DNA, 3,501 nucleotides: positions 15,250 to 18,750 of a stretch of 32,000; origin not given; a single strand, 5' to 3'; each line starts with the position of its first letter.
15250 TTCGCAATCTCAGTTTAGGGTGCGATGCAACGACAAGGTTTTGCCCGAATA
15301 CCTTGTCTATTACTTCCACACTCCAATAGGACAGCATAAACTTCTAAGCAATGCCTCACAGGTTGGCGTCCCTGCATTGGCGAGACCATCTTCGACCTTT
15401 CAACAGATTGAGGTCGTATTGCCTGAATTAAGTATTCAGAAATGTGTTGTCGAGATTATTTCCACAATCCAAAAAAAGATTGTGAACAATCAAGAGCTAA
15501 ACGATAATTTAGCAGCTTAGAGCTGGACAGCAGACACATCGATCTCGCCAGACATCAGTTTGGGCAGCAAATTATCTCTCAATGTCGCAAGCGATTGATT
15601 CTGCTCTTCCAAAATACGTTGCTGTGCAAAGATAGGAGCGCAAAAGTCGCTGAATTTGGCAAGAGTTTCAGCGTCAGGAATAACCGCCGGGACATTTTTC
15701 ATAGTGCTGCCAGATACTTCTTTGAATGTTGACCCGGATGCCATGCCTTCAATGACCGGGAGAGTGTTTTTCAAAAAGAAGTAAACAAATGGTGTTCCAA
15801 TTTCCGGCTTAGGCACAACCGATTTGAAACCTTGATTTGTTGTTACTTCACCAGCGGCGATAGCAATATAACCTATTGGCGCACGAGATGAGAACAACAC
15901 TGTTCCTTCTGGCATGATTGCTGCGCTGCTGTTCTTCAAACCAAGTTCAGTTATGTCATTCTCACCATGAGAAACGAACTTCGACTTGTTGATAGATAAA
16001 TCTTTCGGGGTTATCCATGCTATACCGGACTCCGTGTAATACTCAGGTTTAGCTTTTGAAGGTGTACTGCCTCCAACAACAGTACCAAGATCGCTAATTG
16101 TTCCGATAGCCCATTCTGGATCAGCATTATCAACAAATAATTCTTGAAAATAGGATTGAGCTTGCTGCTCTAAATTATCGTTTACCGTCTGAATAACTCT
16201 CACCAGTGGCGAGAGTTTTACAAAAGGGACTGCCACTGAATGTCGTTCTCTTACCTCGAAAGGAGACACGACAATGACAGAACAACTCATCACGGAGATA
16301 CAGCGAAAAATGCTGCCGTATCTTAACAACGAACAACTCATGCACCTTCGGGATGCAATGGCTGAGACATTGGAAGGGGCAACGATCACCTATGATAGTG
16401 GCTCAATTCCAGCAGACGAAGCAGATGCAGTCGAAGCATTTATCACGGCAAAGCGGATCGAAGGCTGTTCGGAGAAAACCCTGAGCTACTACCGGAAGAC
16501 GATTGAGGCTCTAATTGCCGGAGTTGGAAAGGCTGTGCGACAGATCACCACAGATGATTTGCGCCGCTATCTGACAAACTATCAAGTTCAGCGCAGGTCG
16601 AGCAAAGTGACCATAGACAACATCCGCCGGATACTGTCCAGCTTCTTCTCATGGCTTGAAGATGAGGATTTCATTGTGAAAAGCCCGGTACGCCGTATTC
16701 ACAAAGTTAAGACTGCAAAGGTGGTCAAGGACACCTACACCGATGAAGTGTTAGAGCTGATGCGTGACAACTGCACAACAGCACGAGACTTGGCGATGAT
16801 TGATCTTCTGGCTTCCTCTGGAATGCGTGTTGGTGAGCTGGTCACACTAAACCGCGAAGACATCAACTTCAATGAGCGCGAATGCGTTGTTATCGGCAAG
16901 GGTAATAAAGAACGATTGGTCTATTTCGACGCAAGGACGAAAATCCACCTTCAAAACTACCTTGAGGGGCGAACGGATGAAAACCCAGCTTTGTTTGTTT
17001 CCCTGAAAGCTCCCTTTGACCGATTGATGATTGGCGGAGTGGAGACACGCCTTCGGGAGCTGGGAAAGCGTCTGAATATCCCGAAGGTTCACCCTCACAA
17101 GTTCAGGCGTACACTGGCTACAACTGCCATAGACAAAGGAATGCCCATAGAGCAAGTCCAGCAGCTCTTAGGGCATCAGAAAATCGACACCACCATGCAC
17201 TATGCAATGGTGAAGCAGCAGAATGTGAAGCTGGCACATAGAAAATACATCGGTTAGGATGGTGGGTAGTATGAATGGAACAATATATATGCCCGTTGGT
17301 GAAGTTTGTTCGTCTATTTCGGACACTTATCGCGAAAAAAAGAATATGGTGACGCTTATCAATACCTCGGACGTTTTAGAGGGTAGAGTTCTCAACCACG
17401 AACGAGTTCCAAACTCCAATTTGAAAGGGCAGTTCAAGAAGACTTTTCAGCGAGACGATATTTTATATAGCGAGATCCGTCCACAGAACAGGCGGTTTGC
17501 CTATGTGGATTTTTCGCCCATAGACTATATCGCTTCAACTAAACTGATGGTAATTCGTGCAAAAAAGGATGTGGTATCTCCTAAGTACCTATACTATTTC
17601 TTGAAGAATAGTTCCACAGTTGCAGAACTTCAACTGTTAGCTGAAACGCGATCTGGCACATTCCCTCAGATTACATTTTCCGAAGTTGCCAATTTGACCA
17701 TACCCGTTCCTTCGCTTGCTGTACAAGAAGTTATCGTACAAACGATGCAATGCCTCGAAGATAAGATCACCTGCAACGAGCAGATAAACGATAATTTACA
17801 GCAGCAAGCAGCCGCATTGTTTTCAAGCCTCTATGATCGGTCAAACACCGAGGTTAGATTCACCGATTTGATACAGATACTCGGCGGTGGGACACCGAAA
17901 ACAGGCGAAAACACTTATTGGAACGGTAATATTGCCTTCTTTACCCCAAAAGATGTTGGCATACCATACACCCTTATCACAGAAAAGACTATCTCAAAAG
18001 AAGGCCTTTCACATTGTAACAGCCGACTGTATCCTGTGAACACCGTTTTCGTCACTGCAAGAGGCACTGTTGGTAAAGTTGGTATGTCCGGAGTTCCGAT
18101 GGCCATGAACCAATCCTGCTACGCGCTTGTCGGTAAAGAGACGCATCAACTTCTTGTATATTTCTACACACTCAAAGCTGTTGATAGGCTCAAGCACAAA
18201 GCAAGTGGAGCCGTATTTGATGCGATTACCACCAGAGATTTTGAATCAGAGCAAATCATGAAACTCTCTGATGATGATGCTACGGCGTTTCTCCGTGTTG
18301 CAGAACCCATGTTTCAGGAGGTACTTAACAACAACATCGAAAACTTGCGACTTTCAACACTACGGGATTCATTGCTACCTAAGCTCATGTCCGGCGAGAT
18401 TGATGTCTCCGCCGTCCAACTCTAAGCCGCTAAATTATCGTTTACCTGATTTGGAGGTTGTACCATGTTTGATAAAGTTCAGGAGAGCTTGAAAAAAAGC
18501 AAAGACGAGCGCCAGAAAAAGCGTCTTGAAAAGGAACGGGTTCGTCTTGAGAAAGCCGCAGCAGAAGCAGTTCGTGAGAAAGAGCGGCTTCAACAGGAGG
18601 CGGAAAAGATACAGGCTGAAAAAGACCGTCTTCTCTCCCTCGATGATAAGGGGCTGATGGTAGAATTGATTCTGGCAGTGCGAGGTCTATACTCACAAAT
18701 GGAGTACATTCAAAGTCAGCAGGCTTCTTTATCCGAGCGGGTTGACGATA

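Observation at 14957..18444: Two-locus, four-site invertible hsdS shufflon with a defined truncated state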

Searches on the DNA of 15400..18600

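Call 51: search_rna_families(source=window, start=15400, end=18600, threshold=evalue, max_evalue=1)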
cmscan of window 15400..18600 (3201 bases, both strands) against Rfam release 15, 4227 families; matches with E-value up to 1: 0.
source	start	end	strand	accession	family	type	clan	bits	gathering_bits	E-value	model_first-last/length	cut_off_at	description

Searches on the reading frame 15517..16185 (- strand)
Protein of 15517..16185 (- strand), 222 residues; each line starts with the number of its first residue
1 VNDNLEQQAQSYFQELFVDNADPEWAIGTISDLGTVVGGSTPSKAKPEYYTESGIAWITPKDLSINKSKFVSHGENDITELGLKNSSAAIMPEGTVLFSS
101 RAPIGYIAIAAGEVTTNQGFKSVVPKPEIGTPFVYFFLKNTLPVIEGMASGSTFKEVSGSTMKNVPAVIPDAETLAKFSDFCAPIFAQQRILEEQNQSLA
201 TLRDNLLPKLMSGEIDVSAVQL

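Call 5: search_protein_families(library=pfam, proteins=[window:15517-16185:-])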
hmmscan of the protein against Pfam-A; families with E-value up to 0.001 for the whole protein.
window:15517-16185:- (222 aa): 1 family
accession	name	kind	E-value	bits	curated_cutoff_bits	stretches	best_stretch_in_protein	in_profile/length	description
PF01420.25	Methylase_S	-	4e-20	73.1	22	1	24-192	3-146/168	Type I restriction modification DNA specificity domain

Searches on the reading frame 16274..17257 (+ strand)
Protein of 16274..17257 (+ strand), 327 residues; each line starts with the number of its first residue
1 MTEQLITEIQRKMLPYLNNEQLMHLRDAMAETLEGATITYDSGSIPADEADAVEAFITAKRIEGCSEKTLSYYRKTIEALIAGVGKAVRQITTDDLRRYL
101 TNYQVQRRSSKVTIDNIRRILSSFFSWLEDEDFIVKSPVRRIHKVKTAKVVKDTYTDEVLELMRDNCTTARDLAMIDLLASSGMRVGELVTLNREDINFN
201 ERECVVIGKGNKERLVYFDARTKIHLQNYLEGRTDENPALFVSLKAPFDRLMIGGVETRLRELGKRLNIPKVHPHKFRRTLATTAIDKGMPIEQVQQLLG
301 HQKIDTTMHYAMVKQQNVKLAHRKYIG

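Call 5: search_protein_families(library=pfam, proteins=[window:16274-17257:+])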
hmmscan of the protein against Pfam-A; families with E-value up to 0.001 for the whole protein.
window:16274-17257:+ (327 aa): 3 families
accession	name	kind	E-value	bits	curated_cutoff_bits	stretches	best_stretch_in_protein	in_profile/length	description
PF00589.27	Phage_integrase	-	1.5e-33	116.4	27.1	1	157-315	6-170/172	Phage integrase family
PF13495.12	Phage_int_SAM_4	-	1e-17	64.7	27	1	54-132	3-82/85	Phage integrase, N-terminal SAM-like domain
PF02899.23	Phage_int_SAM_1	-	1.9e-06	28.5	22.3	1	63-131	12-82/83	Phage integrase, N-terminal SAM-like domain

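Call 6: find_encoding_contigs(protein=window:16274-17254:+, flank=6000, max_places=10)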
Protein window:16274-17254:+ (327 aa): 23 contigs read that carry it; 10 places shown.
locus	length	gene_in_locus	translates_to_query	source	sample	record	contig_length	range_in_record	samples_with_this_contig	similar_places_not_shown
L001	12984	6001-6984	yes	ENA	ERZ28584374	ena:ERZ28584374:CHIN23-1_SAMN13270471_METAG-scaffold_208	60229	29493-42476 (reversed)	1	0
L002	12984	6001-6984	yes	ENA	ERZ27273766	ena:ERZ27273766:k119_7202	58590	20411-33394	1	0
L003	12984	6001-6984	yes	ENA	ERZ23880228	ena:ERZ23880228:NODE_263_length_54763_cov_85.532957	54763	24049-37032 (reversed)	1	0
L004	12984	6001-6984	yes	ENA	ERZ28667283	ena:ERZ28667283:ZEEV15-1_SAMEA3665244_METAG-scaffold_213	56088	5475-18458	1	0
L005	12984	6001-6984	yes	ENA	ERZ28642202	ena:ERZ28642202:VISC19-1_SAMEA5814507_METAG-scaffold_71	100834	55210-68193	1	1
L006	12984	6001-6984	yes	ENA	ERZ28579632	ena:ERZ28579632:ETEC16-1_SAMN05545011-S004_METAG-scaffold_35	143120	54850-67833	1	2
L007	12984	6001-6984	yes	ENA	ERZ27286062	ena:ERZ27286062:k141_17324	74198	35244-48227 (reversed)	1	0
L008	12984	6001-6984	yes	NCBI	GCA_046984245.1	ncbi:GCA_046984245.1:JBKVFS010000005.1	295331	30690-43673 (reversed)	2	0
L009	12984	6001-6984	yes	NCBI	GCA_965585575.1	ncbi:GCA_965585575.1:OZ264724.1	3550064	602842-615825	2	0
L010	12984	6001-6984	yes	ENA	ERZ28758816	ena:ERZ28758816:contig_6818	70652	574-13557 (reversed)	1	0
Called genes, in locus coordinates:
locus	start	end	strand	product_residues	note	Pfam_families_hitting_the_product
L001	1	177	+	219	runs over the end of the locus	-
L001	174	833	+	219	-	PF04402:SIMPL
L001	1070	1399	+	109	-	PF21983:NikA-like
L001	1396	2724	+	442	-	PF03432:Relaxase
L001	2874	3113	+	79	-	PF13443:HTH_26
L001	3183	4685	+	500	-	PF12161:HsdM_N, PF02384:N6_Mtase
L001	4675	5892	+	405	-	PF01420:Methylase_S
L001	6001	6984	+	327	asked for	PF02899:Phage_int_SAM_1 (weak), PF13495:Phage_int_SAM_4, PF00589:Phage_integrase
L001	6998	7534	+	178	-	PF01420:Methylase_S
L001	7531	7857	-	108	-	-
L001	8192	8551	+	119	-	-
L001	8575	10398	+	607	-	PF03235:GmrSD_N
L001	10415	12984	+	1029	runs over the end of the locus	PF04313:HSDR_N, PF04851:ResIII, PF18766:SWI2_SNF2, PF22679:T1R_D3-like, PF11867:T1RH-like_C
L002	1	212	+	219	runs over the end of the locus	-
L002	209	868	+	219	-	PF04402:SIMPL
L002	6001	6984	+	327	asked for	PF02899:Phage_int_SAM_1 (weak), PF13495:Phage_int_SAM_4, PF00589:Phage_integrase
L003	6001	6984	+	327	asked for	PF02899:Phage_int_SAM_1 (weak), PF13495:Phage_int_SAM_4, PF00589:Phage_integrase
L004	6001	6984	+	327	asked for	PF02899:Phage_int_SAM_1 (weak), PF13495:Phage_int_SAM_4, PF00589:Phage_integrase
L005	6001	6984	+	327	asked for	PF02899:Phage_int_SAM_1 (weak), PF13495:Phage_int_SAM_4, PF00589:Phage_integrase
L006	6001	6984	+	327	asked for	PF02899:Phage_int_SAM_1 (weak), PF13495:Phage_int_SAM_4, PF00589:Phage_integrase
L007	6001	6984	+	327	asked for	PF02899:Phage_int_SAM_1 (weak), PF13495:Phage_int_SAM_4, PF00589:Phage_integrase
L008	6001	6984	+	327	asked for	PF02899:Phage_int_SAM_1 (weak), PF13495:Phage_int_SAM_4, PF00589:Phage_integrase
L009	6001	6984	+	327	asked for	PF02899:Phage_int_SAM_1 (weak), PF13495:Phage_int_SAM_4, PF00589:Phage_integrase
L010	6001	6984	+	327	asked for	PF02899:Phage_int_SAM_1 (weak), PF13495:Phage_int_SAM_4, PF00589:Phage_integrase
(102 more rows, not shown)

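Call 23: search_protein_families(library=ncbifam, proteins=[window:16274-17257:+], max_evalue=0.001)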
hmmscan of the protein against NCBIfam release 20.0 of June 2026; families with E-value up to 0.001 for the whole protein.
window:16274-17257:+ (327 aa): 10 families
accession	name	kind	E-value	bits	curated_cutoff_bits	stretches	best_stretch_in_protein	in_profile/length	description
NF040815.2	recomb_XerA_Arch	equivalog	4.1e-72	242.9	220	1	54-320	1-261/263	site-specific tyrosine recombinase/integron integrase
TIGR02224.1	recomb_XerC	equivalog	2e-47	162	335.15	1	61-324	9-288/295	tyrosine recombinase XerC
TIGR02225.1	recomb_XerD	equivalog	7e-42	143.7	329.6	1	62-324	9-285/290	site-specific tyrosine recombinase XerD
NF001399.0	PRK00283.1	subfamily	2e-39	135.6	279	1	49-324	5-294/300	tyrosine recombinase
NF003462.0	PRK05084.1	equivalog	1.3e-28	99.7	267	1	168-322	193-353/360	tyrosine recombinase XerS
NF002331.0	PRK01287.1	subfamily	2.7e-24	85.8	371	1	52-323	29-322/365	site-specific tyrosine recombinase XerC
TIGR02249.1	integrase_gron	subfamily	4.4e-22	78.8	265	2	63-231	12-178/315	integron integrase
NF011946.0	PRK15417.1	equivalog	1.1e-08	34.7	435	1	272-314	274-316/337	integron integrase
NF007371.0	PRK09871.1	subfamily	4.2e-07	29.7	222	1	160-312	16-173/198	tyrosine-type DNA invertase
NF007370.0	PRK09870.1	subfamily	0.00038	20.1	221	0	156-312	18-178/200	tyrosine-type DNA invertase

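Call 24: find_related_loci(query=window:16274-17254:+, collection=genome_contigs, flank=6000)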
Query window:16274-17254:+ (327 aa) in genome_contigs; peptide patterns used: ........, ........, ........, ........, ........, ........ (x = any residue, [..] = any of these).
474 stretches matched a pattern; 427 encode a relative of the query (tblastn E <= 1e-3); the best 80 are kept; 80 distinct loci.
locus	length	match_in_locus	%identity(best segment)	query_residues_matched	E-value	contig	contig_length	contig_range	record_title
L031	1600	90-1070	100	1-327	0e+0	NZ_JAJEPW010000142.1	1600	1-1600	Brotocaccenecus cirricatena strain CLA-AA-H272 NODE_142_length_1600_cov_28.599284, whole genome shotgun sequence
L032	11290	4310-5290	100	1-327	0e+0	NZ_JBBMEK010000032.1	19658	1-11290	Coprococcus intestinihominis strain CLA-AA-H190 CLAAAH190_contig_32_length_19658, whole genome shotgun sequence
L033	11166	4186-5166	100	1-327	0e+0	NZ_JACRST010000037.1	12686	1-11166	Ligaoa zhengdingensis strain NSJ-31 L36_ctg037, whole genome shotgun sequence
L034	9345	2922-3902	99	1-327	0e+0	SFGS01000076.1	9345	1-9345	MAG: Bacteroidales bacterium isolate W0P7.010 Contig2605, whole genome shotgun sequence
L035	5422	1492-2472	98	1-327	0e+0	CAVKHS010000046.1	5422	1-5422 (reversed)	Paratractidigestivibacter sp. isolate SID5469-1_cleanbin_000005 genome assembly, contig: Spades_SID5469-1_contig_4155, w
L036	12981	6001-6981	98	1-327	0e+0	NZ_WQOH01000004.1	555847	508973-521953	Gemmiger formicilis strain MCC627 NODE_5_length_555887_cov_73.566521, whole genome shotgun sequence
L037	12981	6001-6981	97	1-327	0e+0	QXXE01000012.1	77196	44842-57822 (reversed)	Clostridiaceae bacterium strain 9 Scaffold10_1, whole genome shotgun sequence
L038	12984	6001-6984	96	1-327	0e+0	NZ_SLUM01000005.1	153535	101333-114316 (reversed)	Allofournierella massiliensis strain DSM 100451 Ga0244722_105, whole genome shotgun sequence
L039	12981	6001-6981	85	1-327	0e+0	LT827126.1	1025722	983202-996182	Pseudoflavonifractor sp. Marseille-P3106 genome assembly, scaffold: scaffold00020, whole genome shotgun sequence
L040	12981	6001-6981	84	1-327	0e+0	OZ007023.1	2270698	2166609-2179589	MAG: uncultured Oscillospiraceae bacterium isolate metabat2_pooled_hifiasm.1005 MAG genome assembly, chromosome: 1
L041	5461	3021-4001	84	1-327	0e+0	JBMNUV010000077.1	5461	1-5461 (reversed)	MAG: Prevotella sp. isolate SBF912SR2HQ0004 scaffold_67950_c1, whole genome shotgun sequence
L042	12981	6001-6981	84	1-327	0e+0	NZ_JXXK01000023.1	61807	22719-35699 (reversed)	Ruthenibacterium lactatiformans strain 585-1 contig00023, whole genome shotgun sequence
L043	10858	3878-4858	84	1-327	0e+0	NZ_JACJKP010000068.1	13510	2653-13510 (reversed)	Gemmiger formicilis strain An723 An723_contig-115_67, whole genome shotgun sequence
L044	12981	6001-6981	84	1-327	0e+0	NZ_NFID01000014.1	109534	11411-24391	Gemmiger sp. An50 An50_contig_14, whole genome shotgun sequence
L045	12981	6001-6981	83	1-327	0e+0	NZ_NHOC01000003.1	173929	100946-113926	Butyricicoccus porcorum strain BB10 BB10_c3, whole genome shotgun sequence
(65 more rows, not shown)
